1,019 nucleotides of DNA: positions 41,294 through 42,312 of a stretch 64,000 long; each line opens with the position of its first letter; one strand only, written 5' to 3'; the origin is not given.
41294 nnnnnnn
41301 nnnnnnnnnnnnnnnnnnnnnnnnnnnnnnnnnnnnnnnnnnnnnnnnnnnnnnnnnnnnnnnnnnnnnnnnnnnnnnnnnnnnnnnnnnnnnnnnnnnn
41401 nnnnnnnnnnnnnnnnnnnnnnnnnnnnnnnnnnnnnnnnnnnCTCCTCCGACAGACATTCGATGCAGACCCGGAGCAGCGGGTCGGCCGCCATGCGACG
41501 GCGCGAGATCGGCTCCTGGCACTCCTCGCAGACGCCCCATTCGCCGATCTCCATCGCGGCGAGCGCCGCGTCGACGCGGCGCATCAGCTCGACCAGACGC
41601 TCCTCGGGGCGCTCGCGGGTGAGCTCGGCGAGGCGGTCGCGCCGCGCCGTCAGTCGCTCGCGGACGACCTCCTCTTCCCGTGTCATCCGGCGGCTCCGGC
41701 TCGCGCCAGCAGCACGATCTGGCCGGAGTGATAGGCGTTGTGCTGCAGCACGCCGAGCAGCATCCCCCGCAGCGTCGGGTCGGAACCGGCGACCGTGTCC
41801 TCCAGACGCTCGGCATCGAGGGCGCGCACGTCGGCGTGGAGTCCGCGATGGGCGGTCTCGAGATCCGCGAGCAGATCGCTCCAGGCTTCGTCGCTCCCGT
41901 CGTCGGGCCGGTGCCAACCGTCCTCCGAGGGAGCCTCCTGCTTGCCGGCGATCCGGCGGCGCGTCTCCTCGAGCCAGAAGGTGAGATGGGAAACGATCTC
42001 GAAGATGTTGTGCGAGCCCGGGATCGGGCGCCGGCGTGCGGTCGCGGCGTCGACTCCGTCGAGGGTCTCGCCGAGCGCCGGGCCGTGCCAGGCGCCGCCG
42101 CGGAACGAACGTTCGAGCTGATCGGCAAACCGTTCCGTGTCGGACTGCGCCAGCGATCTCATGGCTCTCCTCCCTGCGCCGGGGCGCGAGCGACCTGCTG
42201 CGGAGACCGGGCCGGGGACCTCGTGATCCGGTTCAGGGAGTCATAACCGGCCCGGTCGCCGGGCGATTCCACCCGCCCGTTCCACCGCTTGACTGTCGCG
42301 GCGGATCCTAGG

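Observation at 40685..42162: Two-gene module: DinB-like protein translationally coupled to a DksA/TraR zinc-finger::PP2C phosphatase fusion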

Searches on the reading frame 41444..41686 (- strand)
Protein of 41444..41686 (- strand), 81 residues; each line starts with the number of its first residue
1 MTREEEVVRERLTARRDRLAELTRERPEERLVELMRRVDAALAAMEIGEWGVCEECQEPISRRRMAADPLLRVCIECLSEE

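Call 49: search_protein_representatives(alignment_id=A4)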
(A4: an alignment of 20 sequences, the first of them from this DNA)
Query: 20 sequences, 81 profile positions. Proteins with E-value up to 0.001 (for the whole library): 11732; up to 1e-10: 232; up to 1e-30: 0. The best 150 are listed.
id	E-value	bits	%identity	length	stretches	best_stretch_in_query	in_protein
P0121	6.1e-25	103.2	-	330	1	1-80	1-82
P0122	9.9e-25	102.5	-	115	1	2-73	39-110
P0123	1.5e-24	102.0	-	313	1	2-80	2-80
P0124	5.2e-24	100.2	-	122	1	5-80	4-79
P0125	1.7e-23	98.6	-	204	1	5-80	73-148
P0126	5.4e-22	93.8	-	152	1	6-80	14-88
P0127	4.8e-21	90.7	-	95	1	4-80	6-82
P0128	4.9e-21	90.7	-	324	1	3-81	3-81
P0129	6.1e-20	87.2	-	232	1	2-80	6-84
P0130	2.4e-19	85.3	-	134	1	1-81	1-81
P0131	9.7e-19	83.3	-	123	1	5-80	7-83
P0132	3.4e-18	81.6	-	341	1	4-80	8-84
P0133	4.3e-18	81.3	-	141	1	2-80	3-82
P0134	5.0e-18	81.1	-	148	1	5-81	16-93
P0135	5.8e-18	80.9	-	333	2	1-71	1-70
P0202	2.0e-14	69.5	-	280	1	7-80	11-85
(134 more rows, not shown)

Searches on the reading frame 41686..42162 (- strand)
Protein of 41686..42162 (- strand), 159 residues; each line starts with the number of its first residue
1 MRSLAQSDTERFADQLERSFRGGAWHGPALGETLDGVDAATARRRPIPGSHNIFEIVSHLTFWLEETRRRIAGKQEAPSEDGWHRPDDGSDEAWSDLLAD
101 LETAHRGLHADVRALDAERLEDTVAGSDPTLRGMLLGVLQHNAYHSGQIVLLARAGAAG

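Call 3: search_protein_families(library=pfam, proteins=[window:41686-42162:-], max_evalue=1)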
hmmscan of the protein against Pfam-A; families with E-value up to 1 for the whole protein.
window:41686-42162:- (159 aa): 3 families
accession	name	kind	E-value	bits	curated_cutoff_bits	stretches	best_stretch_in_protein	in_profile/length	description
PF12867.12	DinB_2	-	3.1e-15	57.2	24.8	1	32-149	11-128/128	DinB superfamily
PF04978.18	MST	-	2.7e-09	38.1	27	1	30-152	13-143/149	Mycothiol-S-transferase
PF05163.17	DinB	-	0.031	14.7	23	1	47-154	36-143/165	DinB family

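Call 4: search_protein_families(library=ncbifam, proteins=[window:41686-42162:-], max_evalue=1)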
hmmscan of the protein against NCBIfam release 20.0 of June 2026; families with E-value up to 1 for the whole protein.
window:41686-42162:- (159 aa): 1 family
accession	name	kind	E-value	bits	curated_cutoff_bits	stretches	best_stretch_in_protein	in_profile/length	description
TIGR03083.1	TIGR03083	domain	0.00043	20.7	50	1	29-136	8-113/202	maleylpyruvate isomerase family mycothiol-dependent enzyme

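Call 54: search_solved_structures(query=window:41686-42162:-, max_evalue=1)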
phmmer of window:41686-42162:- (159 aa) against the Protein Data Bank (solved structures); distinct sequences matched with E-value up to 1: 6.
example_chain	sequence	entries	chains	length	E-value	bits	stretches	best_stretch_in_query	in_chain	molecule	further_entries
8f5v_A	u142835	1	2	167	0.054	16.8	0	32-84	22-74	Conserved protein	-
3edv_A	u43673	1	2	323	0.066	16.5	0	87-108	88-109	Spectrin beta chain, brain 1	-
8fx9_A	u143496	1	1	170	0.077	16.3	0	31-84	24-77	Mycothiol-S-transferase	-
5eax_A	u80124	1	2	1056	0.58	13.5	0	96-145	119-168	DNA replication ATP-dependent helicase/nuclease DNA2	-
5eaw_A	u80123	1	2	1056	0.58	13.5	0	96-145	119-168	DNA replication ATP-dependent helicase/nuclease DNA2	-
5ean_A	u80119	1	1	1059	0.58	13.5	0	96-145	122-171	DNA replication ATP-dependent helicase/nuclease DNA2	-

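Call 55: search_protein_families(library=padloc, proteins=[window:41686-42162:-], max_evalue=0.01)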
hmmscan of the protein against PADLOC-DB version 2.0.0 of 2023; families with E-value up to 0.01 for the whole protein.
window:41686-42162:- (159 aa): 0 families

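Call 72: find_homologous_proteins(query=window:41686-42162:-)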
Query window:41686-42162:- (159 aa): 507 proteins with E <= 0.001 among 908 candidates; the best 120 are listed.
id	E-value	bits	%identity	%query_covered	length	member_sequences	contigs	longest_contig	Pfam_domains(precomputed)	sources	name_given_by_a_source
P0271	8.0e-100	349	100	100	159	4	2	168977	PF12867.13,PF04978.18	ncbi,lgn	ncbi:MAG: DinB family protein [Thermoanaerobaculia bacterium]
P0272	7.2e-53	197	60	97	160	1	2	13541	PF12867.13,PF04978.18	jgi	jgi:uncharacterized damage-inducible protein DinB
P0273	8.7e-53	197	57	97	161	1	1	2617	PF12867.13,PF04978.18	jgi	-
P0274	8.3e-52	193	62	99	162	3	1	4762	PF12867.13,PF04978.18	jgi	jgi:uncharacterized damage-inducible protein DinB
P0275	1.7e-51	192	59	94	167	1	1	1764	PF12867.13,PF04978.18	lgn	-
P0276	2.0e-51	192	62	95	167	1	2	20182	PF12867.13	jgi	jgi:uncharacterized damage-inducible protein DinB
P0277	2.7e-51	192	63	96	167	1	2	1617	PF12867.13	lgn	-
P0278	2.8e-51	192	60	100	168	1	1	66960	PF12867.13,PF04978.18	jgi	jgi:uncharacterized damage-inducible protein DinB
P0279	4.7e-51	191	63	93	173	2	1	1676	PF12867.13,PF05163.18,PF04978.18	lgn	-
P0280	4.9e-51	191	57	100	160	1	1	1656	PF12867.13,PF04978.18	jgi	jgi:uncharacterized damage-inducible protein DinB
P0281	5.4e-51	191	60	97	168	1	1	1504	PF12867.13,PF04978.18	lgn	-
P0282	1.2e-50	190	59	100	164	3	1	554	PF12867.13,PF04978.18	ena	-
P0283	1.3e-50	190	61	93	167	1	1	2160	PF12867.13,PF04978.18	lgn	-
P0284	1.5e-50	189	57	100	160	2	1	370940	PF12867.13,PF04978.18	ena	-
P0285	1.7e-50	189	62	94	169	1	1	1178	PF12867.13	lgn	-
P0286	4.5e-50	188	59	100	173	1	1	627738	PF12867.13,PF04978.18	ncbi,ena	-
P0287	4.8e-50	188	62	96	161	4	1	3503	PF12867.13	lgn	-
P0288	6.4e-50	187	60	96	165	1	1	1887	PF12867.13,PF04978.18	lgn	-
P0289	6.4e-50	187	57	100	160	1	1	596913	PF12867.13,PF04978.18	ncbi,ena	-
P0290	6.5e-50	187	57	99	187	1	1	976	PF12867.13,PF04978.18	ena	-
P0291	7.1e-50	187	61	94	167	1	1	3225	PF12867.13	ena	-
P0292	8.3e-50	187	61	96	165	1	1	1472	PF12867.13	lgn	-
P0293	1.0e-49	187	60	97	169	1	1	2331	PF12867.13,PF04978.18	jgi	-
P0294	1.1e-49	187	60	95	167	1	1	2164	PF12867.13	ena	-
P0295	1.1e-49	187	60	94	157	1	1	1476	PF12867.13,PF04978.18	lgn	-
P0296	1.2e-49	186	58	99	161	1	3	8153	PF12867.13,PF04978.18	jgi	jgi:uncharacterized damage-inducible protein DinB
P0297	1.6e-49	186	61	94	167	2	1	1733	PF12867.13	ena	-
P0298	2.2e-49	186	60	97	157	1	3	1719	PF12867.13,PF04978.18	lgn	-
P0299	2.3e-49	186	58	96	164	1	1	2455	PF12867.13,PF04978.18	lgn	-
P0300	2.4e-49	185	59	100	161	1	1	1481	PF12867.13,PF04978.18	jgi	jgi:uncharacterized damage-inducible protein DinB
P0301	2.4e-49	185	59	96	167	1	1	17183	PF12867.13,PF04978.18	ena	-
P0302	2.6e-49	185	59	98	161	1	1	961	PF12867.13,PF04978.18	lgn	-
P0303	3.7e-49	185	59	93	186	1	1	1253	PF12867.13,PF04978.18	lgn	-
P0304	4.3e-49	185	60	97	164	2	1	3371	PF12867.13,PF04978.18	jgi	jgi:uncharacterized damage-inducible protein DinB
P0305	4.4e-49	185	61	93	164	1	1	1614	PF12867.13,PF04978.18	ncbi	-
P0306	4.6e-49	185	61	96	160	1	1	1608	PF12867.13,PF04978.18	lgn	-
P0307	5.0e-49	184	56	97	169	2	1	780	PF12867.13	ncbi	-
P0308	6.0e-49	184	58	96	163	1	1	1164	PF12867.13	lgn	-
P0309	6.7e-49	184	57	97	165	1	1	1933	PF12867.13,PF04978.18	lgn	-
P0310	7.0e-49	184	59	92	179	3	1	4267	PF12867.13,PF04978.18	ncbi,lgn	-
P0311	7.2e-49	184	61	95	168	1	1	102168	PF12867.13,PF04978.18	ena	-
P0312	7.9e-49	184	58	98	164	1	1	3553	PF12867.13,PF11716.14,PF04978.18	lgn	-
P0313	1.0e-48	183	59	90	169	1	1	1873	PF12867.13,PF04978.18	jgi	jgi:uncharacterized damage-inducible protein DinB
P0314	1.1e-48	183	61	93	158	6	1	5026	PF12867.13,PF04978.18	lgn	-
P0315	1.3e-48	183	59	96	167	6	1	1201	PF12867.13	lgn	-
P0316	1.3e-48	183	58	97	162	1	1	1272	PF12867.13,PF04978.18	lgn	-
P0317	1.3e-48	183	60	97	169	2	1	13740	PF12867.13,PF04978.18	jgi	jgi:uncharacterized damage-inducible protein DinB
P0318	1.5e-48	183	59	96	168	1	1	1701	PF12867.13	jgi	-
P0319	1.5e-48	183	61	94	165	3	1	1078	PF12867.13,PF04978.18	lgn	-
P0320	1.6e-48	183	60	94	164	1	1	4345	PF12867.13,PF04978.18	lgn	-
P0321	1.6e-48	183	58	98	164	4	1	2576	PF12867.13,PF04978.18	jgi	jgi:uncharacterized damage-inducible protein DinB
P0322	1.7e-48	183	61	96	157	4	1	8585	PF12867.13,PF04978.18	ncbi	ncbi:MAG: DinB family protein [Thermoanaerobaculia bacterium]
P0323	1.8e-48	183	59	96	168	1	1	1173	PF12867.13,PF04978.18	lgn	-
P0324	2.0e-48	182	59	96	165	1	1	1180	PF12867.13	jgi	jgi:uncharacterized damage-inducible protein DinB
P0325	2.2e-48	182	59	97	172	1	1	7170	PF12867.13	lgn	-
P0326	2.4e-48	182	61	93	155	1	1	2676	PF12867.13,PF04978.18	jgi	-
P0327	3.1e-48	182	60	93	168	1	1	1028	PF12867.13,PF05163.18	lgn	-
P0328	3.2e-48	182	61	94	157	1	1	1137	PF12867.13,PF04978.18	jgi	-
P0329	3.5e-48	182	60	97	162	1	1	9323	PF12867.13,PF04978.18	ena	-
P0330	4.4e-48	181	58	96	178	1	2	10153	PF12867.13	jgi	jgi:hypothetical protein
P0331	4.9e-48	181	59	96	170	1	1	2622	PF12867.13,PF04978.18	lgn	-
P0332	5.2e-48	181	62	94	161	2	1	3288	PF12867.13,PF04978.18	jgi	jgi:uncharacterized damage-inducible protein DinB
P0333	5.2e-48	181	60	93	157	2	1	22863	PF12867.13,PF04978.18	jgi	jgi:uncharacterized damage-inducible protein DinB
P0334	5.4e-48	181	60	92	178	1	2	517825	PF12867.13,PF04978.18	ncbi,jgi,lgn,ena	-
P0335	5.5e-48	181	57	98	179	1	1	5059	PF12867.13,PF04978.18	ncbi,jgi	-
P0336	5.7e-48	181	60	89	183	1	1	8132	PF12867.13,PF05163.18,PF04978.18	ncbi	ncbi:MAG: DinB family protein [Thermoanaerobaculia bacterium]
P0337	6.7e-48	181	59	96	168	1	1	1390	PF12867.13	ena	-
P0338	6.8e-48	181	56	97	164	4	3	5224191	PF12867.13,PF04978.18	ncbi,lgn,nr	ncbi:MAG: DinB family protein [Holophagales bacterium]|nr:MAG: DinB family protein [Holophagales bac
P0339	7.1e-48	181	60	96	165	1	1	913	PF12867.13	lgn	-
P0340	7.6e-48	181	58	94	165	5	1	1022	PF12867.13,PF04978.18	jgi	jgi:uncharacterized damage-inducible protein DinB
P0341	7.9e-48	180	60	93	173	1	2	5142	PF12867.13,PF04978.18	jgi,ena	-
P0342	8.6e-48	180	57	94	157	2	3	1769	PF12867.13,PF05163.18,PF04978.18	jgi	jgi:uncharacterized damage-inducible protein DinB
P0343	8.7e-48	180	59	93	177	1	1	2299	PF12867.13,PF04978.18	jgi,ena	-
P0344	9.6e-48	180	59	96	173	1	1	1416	PF12867.13,PF04978.18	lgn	-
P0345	1.1e-47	180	58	94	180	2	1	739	PF12867.13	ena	-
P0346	1.1e-47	180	59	93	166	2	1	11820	PF12867.13,PF04978.18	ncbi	-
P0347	1.2e-47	180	56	98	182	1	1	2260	PF12867.13,PF04978.18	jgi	jgi:uncharacterized damage-inducible protein DinB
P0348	1.2e-47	180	57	98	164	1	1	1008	PF12867.13,PF04978.18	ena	-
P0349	1.3e-47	180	60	94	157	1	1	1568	PF12867.13,PF04978.18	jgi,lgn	jgi:uncharacterized damage-inducible protein DinB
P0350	1.5e-47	180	60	92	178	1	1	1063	PF12867.13,PF04978.18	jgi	jgi:uncharacterized damage-inducible protein DinB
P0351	1.5e-47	180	62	94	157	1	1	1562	PF12867.13,PF04978.18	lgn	-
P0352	1.6e-47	180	59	96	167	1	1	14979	PF12867.13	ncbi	-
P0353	1.6e-47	180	59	97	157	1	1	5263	PF12867.13,PF05163.18,PF04978.18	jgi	jgi:uncharacterized damage-inducible protein DinB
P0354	1.6e-47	180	60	94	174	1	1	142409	PF12867.13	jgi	jgi:uncharacterized damage-inducible protein DinB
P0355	1.7e-47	179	58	96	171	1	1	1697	PF12867.13,PF04978.18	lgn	-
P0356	1.8e-47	179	56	100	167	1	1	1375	PF12867.13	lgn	-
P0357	1.9e-47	179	59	97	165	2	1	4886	PF12867.13,PF04978.18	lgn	-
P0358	2.0e-47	179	60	94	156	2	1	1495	PF12867.13,PF04978.18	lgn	-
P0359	2.7e-47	179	57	96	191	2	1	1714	PF12867.13,PF04978.18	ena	-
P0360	2.8e-47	179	60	99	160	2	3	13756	PF12867.13,PF11716.14,PF04978.18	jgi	-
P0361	3.3e-47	178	58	97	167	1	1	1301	PF12867.13,PF04978.18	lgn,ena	-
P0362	3.3e-47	178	59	93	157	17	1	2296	PF12867.13,PF04978.18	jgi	jgi:uncharacterized damage-inducible protein DinB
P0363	3.5e-47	178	57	94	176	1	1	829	PF12867.13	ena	-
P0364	3.6e-47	178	59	94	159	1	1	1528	PF12867.13,PF04978.18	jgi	-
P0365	3.8e-47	178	58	95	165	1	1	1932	PF12867.13,PF04978.18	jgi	jgi:uncharacterized damage-inducible protein DinB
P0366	3.8e-47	178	59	97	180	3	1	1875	PF12867.13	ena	-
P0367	3.9e-47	178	61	94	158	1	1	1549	PF12867.13,PF04978.18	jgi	jgi:uncharacterized damage-inducible protein DinB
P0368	3.9e-47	178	60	96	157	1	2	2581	PF12867.13,PF04978.18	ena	-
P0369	4.1e-47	178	59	93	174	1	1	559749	PF12867.13,PF04978.18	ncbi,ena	-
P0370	4.2e-47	178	55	99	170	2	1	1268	PF12867.13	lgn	-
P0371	4.6e-47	178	58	99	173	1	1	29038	PF12867.13,PF04978.18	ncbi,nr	ncbi:MAG TPA: DinB family protein [Thermoanaerobaculia bacterium]|nr:DinB family protein [Thermoanae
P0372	5.6e-47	178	59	93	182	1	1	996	PF12867.13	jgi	jgi:uncharacterized damage-inducible protein DinB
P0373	5.6e-47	178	57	93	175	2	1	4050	PF12867.13,PF04978.18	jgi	-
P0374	5.7e-47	178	59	97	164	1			PF12867.13,PF04978.18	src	-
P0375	5.8e-47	178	53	99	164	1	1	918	PF12867.13,PF05163.18,PF04978.18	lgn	-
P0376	5.9e-47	178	60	94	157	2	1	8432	PF12867.13,PF04978.18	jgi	-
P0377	6.0e-47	178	58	94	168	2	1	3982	PF12867.13,PF04978.18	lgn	-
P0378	6.0e-47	178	58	94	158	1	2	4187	PF12867.13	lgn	-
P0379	6.5e-47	178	57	95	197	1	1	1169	PF12867.13,PF04978.18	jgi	jgi:uncharacterized damage-inducible protein DinB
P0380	6.9e-47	177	57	94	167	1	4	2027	PF12867.13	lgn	-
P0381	7.0e-47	177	59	94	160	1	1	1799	PF12867.13,PF04978.18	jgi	jgi:uncharacterized damage-inducible protein DinB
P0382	7.6e-47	177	54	97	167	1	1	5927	PF12867.13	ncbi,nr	ncbi:MAG: DinB family protein [bacterium]|nr:DinB family protein [bacterium]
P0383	7.7e-47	177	54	100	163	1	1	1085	PF12867.13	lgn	-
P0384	7.7e-47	177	59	94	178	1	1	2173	PF12867.13,PF04978.18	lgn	-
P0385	8.1e-47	177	57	96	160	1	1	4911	PF12867.13,PF04978.18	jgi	jgi:uncharacterized damage-inducible protein DinB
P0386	8.7e-47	177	60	96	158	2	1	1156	PF12867.13,PF04978.18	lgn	-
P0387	8.8e-47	177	56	96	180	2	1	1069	PF12867.13,PF04978.18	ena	-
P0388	8.8e-47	177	60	86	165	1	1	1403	PF12867.13,PF04978.18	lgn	-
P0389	9.6e-47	177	58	94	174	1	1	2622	PF12867.13,PF04978.18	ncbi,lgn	ncbi:MAG: DinB family protein [Thermoanaerobaculia bacterium]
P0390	1.0e-46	177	55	96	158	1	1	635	PF12867.13,PF05163.18,PF04978.18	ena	-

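Call 73: find_encoding_contigs(protein=P0338, flank=3000, max_places=1)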
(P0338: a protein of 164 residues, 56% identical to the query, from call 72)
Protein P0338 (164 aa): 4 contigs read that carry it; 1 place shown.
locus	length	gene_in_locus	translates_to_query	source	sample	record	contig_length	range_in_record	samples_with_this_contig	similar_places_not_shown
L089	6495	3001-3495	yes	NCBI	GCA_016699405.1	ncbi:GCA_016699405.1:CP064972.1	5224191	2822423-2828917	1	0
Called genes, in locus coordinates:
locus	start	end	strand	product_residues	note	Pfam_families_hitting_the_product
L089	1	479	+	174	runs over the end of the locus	PF00578:AhpC-TSA, PF08534:Redoxin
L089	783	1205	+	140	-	PF00334:NDK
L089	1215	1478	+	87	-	-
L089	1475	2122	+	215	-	PF03167:UDG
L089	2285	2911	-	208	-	PF07336:ABATE, PF11706:zf-CGNR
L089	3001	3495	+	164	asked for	PF04978:MST (weak), PF12867:DinB_2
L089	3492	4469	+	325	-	PF01258:zf-dskA_traR (weak), PF07228:SpoIIE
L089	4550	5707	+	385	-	-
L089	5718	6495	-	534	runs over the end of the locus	PF00342:PGI (weak)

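Call 74: find_encoding_contigs(protein=P0289, flank=3000, max_places=1)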
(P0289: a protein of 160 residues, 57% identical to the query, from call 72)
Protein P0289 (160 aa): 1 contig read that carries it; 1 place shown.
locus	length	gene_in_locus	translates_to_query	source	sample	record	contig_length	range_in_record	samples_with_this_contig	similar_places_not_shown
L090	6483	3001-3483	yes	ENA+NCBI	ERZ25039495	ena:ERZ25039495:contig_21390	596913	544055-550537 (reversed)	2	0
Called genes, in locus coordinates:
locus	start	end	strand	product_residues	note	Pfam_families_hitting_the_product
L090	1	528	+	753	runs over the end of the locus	PF00463:ICL, PF13714:PEP_mutase, PF00463:ICL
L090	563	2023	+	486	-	PF00939:Na_sulph_symp, PF03600:CitMHS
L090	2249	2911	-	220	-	PF07336:ABATE, PF11706:zf-CGNR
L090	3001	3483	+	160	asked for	PF04978:MST, PF12867:DinB_2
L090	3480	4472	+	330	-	PF07228:SpoIIE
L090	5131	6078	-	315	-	PF07885:Ion_trans_2, PF17655:IRK_C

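Call 75: find_encoding_contigs(protein=P0334, flank=3000, max_places=1)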
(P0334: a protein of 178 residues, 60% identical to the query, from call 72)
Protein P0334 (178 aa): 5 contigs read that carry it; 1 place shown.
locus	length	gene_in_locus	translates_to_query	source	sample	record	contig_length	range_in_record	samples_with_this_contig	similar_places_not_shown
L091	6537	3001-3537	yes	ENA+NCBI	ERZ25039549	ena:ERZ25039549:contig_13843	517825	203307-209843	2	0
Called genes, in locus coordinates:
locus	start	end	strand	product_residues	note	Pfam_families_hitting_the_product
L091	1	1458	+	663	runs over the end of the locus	PF05192:MutS_III, PF00488:MutS_V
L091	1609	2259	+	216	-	PF08242:Methyltransf_12 (faint), PF13649:Methyltransf_25 (weak)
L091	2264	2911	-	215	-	PF07336:ABATE, PF11706:zf-CGNR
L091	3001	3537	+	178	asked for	PF04978:MST, PF12867:DinB_2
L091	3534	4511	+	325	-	PF07228:SpoIIE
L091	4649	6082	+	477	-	PF02321:OEP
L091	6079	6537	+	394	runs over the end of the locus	PF25917:BSH_RND, PF25919:BSH_CusB (weak), PF25954:Beta-barrel_RND_2 (weak), PF25963:Beta-barrel_AAEA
